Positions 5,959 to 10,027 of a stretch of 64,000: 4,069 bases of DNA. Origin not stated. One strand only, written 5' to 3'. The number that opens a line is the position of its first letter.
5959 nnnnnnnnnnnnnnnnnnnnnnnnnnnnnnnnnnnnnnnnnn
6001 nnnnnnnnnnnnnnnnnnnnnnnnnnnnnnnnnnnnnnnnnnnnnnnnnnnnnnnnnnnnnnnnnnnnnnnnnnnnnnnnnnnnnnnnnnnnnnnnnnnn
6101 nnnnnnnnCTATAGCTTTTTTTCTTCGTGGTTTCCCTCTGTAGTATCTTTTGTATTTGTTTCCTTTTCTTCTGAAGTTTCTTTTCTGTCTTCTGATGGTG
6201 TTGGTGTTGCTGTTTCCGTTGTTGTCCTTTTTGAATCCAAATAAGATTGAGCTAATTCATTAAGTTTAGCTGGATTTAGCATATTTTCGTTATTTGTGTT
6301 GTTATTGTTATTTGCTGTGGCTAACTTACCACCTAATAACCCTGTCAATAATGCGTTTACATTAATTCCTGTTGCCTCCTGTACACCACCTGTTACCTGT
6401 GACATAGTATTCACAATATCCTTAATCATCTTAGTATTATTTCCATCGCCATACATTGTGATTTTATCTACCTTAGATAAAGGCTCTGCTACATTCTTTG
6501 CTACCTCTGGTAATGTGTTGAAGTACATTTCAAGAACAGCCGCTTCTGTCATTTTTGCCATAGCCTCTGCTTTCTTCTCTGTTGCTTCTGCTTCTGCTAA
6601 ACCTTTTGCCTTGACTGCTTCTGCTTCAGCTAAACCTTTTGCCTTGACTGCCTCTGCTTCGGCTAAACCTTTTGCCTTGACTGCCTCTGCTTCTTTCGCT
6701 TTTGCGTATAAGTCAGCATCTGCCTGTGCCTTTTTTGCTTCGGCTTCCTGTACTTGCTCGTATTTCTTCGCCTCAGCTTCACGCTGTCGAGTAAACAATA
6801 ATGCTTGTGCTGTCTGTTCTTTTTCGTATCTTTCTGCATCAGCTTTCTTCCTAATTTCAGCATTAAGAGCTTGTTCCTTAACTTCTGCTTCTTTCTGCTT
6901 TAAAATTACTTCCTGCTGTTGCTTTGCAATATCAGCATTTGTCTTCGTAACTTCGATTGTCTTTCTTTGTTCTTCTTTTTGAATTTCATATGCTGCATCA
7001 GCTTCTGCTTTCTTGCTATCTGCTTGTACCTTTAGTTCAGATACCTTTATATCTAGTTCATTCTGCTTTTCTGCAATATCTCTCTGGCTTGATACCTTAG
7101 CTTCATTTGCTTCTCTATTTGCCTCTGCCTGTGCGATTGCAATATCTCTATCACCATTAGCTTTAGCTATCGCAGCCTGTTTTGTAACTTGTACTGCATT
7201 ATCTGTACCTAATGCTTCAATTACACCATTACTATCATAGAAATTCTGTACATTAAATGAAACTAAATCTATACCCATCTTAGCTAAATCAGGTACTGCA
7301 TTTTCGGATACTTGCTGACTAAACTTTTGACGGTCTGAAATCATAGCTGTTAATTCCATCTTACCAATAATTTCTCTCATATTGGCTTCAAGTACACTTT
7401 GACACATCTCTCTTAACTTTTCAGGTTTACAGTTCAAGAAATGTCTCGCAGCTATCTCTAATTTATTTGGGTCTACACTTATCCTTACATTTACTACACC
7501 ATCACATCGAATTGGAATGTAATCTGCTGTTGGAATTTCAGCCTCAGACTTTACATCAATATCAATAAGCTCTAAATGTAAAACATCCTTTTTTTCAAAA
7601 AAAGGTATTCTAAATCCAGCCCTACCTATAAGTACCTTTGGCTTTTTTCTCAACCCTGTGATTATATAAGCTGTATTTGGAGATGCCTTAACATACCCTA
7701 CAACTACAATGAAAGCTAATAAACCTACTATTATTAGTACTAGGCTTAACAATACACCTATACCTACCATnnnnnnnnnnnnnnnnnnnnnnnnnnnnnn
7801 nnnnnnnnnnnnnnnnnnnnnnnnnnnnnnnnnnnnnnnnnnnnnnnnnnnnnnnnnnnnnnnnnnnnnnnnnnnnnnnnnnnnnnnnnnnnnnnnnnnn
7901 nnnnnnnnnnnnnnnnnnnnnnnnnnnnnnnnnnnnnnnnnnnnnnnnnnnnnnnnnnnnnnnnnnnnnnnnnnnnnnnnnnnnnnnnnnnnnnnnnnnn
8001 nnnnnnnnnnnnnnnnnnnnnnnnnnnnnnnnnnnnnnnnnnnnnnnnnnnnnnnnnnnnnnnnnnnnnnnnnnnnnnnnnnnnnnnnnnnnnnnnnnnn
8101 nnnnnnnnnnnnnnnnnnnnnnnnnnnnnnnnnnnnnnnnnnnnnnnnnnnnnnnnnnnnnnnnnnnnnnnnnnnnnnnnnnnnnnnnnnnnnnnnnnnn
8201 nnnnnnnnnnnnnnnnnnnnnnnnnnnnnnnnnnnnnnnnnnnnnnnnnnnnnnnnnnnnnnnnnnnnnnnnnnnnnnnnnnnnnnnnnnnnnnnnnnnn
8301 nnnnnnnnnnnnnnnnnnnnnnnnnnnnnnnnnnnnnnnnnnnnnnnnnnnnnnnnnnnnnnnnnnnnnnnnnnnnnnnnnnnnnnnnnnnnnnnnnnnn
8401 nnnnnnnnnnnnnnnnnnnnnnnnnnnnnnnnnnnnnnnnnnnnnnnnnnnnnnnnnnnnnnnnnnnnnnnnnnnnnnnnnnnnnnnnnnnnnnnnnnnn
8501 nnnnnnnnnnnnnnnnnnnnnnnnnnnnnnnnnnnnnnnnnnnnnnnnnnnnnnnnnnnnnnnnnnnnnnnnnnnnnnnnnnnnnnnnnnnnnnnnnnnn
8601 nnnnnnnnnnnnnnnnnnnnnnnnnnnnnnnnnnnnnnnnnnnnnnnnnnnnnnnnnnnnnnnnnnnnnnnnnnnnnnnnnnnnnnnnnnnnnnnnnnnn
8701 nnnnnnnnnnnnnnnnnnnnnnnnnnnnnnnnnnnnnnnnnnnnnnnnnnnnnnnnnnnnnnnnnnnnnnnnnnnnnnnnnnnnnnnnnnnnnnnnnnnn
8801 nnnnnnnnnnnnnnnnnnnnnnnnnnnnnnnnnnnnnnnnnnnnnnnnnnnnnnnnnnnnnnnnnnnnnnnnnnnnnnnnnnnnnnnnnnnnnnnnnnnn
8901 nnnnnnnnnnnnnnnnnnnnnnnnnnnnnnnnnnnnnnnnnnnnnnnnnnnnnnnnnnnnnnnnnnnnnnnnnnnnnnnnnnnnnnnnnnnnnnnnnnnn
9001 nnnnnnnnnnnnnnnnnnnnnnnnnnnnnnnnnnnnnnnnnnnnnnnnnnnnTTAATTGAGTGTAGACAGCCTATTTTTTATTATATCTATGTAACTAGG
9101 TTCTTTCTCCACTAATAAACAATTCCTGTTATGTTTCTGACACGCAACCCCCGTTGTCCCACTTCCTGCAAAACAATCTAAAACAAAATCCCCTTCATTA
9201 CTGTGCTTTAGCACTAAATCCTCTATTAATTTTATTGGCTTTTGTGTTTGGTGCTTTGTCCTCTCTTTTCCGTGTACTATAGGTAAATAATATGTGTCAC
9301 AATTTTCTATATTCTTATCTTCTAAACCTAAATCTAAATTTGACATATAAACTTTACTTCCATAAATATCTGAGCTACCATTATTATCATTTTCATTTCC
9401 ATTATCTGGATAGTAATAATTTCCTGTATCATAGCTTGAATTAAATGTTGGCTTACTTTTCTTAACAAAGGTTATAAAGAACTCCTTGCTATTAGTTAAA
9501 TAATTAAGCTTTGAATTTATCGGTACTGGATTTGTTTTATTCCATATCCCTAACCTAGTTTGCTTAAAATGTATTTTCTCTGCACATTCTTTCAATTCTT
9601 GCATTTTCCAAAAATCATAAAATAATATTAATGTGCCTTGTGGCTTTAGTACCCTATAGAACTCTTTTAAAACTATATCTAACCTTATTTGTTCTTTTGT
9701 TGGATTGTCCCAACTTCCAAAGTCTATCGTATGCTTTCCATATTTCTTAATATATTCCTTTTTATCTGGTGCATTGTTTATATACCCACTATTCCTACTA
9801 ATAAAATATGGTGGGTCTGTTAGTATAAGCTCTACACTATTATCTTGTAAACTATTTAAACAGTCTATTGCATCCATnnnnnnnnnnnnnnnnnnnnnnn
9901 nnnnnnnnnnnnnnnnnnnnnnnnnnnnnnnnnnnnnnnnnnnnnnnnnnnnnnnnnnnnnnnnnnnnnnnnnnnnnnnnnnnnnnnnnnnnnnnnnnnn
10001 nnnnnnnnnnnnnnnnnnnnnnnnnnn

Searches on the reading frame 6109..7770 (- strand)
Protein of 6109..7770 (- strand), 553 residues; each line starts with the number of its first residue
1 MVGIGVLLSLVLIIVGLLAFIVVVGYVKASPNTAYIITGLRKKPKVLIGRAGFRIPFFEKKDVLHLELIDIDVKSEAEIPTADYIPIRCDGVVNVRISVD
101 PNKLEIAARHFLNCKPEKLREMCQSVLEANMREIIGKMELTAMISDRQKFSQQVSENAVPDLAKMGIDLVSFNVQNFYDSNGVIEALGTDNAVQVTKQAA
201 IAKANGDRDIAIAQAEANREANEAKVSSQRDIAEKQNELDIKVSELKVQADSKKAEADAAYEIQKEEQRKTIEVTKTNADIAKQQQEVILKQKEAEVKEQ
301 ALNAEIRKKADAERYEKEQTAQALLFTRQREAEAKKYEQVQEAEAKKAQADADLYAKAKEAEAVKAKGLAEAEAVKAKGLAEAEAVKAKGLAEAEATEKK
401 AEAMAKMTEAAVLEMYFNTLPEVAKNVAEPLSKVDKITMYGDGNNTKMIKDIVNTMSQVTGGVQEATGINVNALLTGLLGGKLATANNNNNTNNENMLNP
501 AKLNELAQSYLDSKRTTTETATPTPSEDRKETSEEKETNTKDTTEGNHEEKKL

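Call 20: search_protein_families(library=phrogs, proteins=[window:6109-7770:-], max_evalue=0.001)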
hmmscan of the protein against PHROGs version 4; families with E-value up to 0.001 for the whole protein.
window:6109-7770:- (553 aa): 0 families

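Call 33: search_protein_families(library=pfam, proteins=[window:6109-7770:-], max_evalue=0.001)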
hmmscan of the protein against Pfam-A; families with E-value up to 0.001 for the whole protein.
window:6109-7770:- (553 aa): 2 families
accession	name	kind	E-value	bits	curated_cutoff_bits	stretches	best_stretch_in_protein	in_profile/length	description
PF01145.31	Band_7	-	8.7e-21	75.2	23.6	1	29-207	3-175/176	SPFH domain / Band 7 family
PF15975.10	Flot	-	1.1e-07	32.4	27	1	370-460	2-99/124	Flotillin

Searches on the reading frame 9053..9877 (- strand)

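Call 60: search_protein_families(library=phrogs, proteins=[window:9053-9877:-], max_evalue=0.0001)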
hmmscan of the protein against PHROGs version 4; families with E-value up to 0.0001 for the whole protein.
window:9053-9877:- (274 aa): 9 families
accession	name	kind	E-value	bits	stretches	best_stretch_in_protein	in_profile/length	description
phrog_67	-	other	1.8e-58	200.2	1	2-271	130-344/743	DNA methyltransferase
phrog_498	-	other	2.8e-29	103.1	1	9-271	217-421/633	DNA methyltransferase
phrog_3008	-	other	2.1e-22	80.6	1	206-272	147-213/244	DNA methyltransferase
phrog_18293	-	other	2.9e-17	63.7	1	203-271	40-108/119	methyltransferase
phrog_6025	-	other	1.1e-14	55.5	2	2-44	18-60/192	DNA methyltransferase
phrog_8769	-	other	3.7e-12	46.9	1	230-271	13-54/71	methyltransferase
phrog_23085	-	unknown function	8.7e-11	42.6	1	204-269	39-104/138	-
phrog_23148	-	unknown function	1.6e-09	39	1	167-271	43-147/165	-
phrog_6952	-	other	2.3e-06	28.6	1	207-259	112-164/181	DNA methyltransferase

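Call 72: search_protein_families(library=padloc, proteins=[window:9053-9877:-], max_evalue=0.001)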
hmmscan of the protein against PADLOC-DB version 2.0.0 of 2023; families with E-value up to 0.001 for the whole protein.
window:9053-9877:- (274 aa): 70 families (the best 25 are shown)
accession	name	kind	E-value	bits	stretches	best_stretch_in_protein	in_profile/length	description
PDLC03371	MTase_II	-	2.2e-50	169.6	1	2-273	17-255/260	Type II methyltransferase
PDLC03216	MTase_II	-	2.9e-31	106.8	2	189-272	167-257/364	Type II methyltransferase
PDLC03299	MTase_II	-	4.3e-31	106.5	2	203-272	190-259/296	Type II methyltransferase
PDLC03279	MTase_II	-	1.1e-26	91.4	2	200-271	514-585/587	Type II methyltransferase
PDLC03738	oMTase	-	2.7e-26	90.2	2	188-272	176-267/376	orphan methyltransferase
PDLC03265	MTase_II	-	1.3e-24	85.3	2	190-273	249-331/333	Type II methyltransferase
PDLC03300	MTase_II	-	1.5e-24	84.6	1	194-271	198-277/302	Type II methyltransferase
PDLC03387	MTase_II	-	1.8e-24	84.4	2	111-271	147-276/289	Type II methyltransferase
PDLC03339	MTase_II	-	1.5e-22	77.9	1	2-271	10-272/399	Type II methyltransferase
PDLC03353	MTase_II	-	2.2e-22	77.8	1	5-270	18-250/260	Type II methyltransferase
PDLC03320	MTase_II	-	7.4e-22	75.8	1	2-273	39-277/289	Type II methyltransferase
PDLC03251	MTase_II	-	1e-18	65.6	1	206-270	202-266/282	Type II methyltransferase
PDLC03321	MTase_II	-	3.5e-17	60.4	2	2-121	20-140/245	Type II methyltransferase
PDLC03228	MTase_II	-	1.1e-16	59.3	1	207-272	142-207/227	Type II methyltransferase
PDLC03302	MTase_II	-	1.5e-16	58.3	1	1-270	10-260/626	Type II methyltransferase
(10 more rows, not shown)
